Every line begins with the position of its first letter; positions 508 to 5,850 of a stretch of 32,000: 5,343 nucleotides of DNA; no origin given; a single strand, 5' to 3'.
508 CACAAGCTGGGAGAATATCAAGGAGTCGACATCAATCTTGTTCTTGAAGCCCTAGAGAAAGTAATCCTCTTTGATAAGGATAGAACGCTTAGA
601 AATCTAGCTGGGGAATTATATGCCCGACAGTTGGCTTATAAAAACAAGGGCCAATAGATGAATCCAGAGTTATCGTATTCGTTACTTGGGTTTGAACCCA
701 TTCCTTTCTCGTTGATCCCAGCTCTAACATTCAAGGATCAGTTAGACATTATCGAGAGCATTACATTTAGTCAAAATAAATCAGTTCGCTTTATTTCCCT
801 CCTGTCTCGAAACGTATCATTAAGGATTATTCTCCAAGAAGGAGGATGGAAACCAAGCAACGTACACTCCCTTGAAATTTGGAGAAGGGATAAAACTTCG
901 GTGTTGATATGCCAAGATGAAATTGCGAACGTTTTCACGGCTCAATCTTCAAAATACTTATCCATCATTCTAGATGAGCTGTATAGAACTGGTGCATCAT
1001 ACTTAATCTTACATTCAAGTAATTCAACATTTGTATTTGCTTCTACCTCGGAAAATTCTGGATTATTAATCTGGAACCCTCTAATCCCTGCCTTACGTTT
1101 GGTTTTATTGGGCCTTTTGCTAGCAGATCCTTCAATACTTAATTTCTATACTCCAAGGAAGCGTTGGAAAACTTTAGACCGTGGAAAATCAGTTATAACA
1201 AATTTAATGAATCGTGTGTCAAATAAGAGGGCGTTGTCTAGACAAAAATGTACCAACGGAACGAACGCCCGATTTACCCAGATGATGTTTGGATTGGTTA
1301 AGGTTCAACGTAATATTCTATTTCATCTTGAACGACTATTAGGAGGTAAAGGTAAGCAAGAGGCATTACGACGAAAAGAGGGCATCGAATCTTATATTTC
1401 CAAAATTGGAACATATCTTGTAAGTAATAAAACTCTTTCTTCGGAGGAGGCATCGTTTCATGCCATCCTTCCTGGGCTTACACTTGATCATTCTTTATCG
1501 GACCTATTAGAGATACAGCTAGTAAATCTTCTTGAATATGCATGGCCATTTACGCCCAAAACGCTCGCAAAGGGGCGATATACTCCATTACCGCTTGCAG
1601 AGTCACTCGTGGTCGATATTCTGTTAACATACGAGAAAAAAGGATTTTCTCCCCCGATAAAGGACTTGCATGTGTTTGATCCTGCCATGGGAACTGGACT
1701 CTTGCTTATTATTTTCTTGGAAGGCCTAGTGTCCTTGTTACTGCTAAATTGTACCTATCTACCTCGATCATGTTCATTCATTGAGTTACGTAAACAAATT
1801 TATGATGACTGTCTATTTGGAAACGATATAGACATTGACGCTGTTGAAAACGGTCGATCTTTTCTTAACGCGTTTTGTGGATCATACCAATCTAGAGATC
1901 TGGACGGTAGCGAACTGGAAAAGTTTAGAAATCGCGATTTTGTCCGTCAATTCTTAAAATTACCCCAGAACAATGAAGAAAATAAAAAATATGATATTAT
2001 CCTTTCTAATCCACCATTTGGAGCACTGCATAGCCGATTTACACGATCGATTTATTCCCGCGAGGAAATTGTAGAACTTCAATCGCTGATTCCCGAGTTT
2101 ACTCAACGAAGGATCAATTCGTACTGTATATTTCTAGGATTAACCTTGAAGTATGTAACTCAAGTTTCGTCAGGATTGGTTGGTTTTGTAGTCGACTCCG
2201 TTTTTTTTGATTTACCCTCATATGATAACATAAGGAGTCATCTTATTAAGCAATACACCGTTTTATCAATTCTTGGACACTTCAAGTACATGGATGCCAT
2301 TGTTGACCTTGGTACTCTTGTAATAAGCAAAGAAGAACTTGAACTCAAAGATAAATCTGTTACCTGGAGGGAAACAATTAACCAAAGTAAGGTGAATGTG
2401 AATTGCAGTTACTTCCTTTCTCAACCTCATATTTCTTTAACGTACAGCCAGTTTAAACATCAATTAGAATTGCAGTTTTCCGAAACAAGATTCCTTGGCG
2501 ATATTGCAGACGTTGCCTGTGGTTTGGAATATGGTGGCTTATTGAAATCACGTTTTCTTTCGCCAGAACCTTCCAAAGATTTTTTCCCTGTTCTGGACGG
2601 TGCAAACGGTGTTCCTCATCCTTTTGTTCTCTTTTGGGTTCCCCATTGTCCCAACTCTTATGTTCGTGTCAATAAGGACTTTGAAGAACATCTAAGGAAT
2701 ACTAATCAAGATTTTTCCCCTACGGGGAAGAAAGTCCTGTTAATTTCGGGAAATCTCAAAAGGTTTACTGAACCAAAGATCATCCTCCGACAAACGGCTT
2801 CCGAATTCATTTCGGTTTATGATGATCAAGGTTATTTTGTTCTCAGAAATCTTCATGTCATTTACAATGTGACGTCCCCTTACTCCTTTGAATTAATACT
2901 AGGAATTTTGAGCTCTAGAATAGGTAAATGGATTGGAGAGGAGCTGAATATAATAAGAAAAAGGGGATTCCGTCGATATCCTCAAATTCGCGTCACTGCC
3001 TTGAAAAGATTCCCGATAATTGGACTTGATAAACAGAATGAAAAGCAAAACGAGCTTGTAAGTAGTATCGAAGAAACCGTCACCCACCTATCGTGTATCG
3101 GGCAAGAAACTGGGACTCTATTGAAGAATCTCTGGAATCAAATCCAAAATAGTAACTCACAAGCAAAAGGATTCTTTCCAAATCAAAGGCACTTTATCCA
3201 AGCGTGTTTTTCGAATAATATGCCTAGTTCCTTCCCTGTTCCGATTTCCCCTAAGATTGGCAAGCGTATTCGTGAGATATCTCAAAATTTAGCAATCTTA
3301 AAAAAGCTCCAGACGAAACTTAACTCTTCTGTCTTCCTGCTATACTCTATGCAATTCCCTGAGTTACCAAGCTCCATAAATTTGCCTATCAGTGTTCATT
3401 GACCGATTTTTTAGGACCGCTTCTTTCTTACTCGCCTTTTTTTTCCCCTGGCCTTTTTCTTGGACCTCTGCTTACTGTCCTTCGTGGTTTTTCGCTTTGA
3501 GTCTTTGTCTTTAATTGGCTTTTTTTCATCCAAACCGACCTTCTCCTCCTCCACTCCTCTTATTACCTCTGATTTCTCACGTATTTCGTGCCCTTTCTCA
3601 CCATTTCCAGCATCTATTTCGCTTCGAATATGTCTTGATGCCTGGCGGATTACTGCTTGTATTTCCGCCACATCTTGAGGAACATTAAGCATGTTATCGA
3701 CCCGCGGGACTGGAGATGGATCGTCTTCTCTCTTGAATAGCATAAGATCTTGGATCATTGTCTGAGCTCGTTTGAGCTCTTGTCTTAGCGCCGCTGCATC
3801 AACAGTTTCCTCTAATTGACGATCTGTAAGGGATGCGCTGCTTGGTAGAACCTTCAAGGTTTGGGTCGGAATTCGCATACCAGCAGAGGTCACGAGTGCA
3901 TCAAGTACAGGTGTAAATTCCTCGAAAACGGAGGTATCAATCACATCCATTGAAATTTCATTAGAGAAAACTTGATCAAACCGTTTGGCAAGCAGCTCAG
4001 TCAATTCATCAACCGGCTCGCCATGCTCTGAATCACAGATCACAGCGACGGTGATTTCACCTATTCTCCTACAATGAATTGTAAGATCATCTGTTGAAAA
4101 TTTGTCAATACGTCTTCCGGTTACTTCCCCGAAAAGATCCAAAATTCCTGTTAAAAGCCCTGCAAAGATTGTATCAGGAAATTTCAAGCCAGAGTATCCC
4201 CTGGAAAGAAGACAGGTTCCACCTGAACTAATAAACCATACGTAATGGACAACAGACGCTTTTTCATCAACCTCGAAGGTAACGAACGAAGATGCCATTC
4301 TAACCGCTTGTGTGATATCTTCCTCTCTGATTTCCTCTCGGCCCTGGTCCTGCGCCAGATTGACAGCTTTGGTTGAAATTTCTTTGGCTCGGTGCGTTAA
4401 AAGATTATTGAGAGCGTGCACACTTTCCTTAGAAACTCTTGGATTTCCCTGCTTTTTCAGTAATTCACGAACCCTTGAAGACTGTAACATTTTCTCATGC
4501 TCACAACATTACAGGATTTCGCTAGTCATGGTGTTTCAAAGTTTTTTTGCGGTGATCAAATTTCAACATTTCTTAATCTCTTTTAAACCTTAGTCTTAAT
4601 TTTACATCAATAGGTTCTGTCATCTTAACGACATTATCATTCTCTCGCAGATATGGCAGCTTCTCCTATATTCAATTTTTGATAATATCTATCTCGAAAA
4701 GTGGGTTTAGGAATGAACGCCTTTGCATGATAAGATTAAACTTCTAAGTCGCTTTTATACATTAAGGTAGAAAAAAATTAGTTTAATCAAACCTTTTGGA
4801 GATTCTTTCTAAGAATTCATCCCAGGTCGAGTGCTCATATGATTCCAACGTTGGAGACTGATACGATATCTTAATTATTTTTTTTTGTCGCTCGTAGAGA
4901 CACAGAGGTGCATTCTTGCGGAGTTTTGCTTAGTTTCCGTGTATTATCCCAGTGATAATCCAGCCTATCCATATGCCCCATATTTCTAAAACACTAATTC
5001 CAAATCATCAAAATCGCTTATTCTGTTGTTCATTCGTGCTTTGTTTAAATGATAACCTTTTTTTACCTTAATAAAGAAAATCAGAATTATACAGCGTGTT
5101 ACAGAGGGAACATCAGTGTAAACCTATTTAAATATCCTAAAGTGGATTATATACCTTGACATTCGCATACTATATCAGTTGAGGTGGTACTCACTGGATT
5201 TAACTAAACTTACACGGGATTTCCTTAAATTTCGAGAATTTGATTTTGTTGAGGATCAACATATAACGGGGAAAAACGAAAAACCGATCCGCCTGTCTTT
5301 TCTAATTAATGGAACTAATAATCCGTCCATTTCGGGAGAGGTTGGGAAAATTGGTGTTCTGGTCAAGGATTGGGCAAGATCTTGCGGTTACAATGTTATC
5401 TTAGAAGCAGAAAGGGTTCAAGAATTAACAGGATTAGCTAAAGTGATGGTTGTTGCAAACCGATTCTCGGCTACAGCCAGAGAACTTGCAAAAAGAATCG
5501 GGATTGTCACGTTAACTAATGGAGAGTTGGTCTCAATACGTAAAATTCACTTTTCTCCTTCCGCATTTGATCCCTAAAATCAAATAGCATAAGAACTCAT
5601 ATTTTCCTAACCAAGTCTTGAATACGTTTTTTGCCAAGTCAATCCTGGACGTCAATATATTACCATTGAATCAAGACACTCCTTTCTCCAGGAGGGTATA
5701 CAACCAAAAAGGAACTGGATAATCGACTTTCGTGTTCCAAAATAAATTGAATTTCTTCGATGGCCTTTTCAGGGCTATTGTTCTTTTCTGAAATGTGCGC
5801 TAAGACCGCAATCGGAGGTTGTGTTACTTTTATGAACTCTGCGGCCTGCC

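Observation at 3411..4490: Histone fold-longin domain-basic tail fusion protein (best candidate for an undescribed system)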

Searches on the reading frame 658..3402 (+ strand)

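Call 70: search_protein_families(library=pfam, proteins=[window:658-3402:+], max_evalue=0.01)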
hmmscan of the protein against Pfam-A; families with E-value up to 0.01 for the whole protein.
window:658-3402:+ (914 aa): 3 families
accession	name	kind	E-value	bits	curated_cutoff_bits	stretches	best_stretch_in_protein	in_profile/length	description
PF12950.13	TaqI_C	-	5e-12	46.6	26.5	1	699-787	33-118/118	TaqI-like C-terminal specificity domain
PF07669.17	Eco57I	-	1.7e-07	31.9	25.3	1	385-539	2-163/171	Eco57I restriction-modification methylase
PF02384.22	N6_Mtase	-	1.8e-05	24.7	20.4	1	308-601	29-274/311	N-6 DNA Methylase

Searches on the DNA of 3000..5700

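Call 39: search_rna_families(source=window, start=3000, end=5700, threshold=evalue, max_evalue=1)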
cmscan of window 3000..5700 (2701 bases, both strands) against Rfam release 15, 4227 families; matches with E-value up to 1: 1.
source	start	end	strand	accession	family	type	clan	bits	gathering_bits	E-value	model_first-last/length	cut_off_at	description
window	5452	5580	-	RF02220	ZNRD1-AS1_3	Gene; lncRNA;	-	18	60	0.92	1-104/104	no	ZNRD1 antisense RNA 1 conserved region 3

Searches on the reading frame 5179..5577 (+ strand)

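Call 70: search_protein_families(library=pfam, proteins=[window:5179-5577:+], max_evalue=0.01)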
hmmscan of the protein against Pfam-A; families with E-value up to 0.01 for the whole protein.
window:5179-5577:+ (132 aa): 1 family
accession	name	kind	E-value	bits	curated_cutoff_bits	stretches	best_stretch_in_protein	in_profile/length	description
PF04471.18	Mrr_cat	-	0.00015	22.3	21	1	54-116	48-109/115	Restriction endonuclease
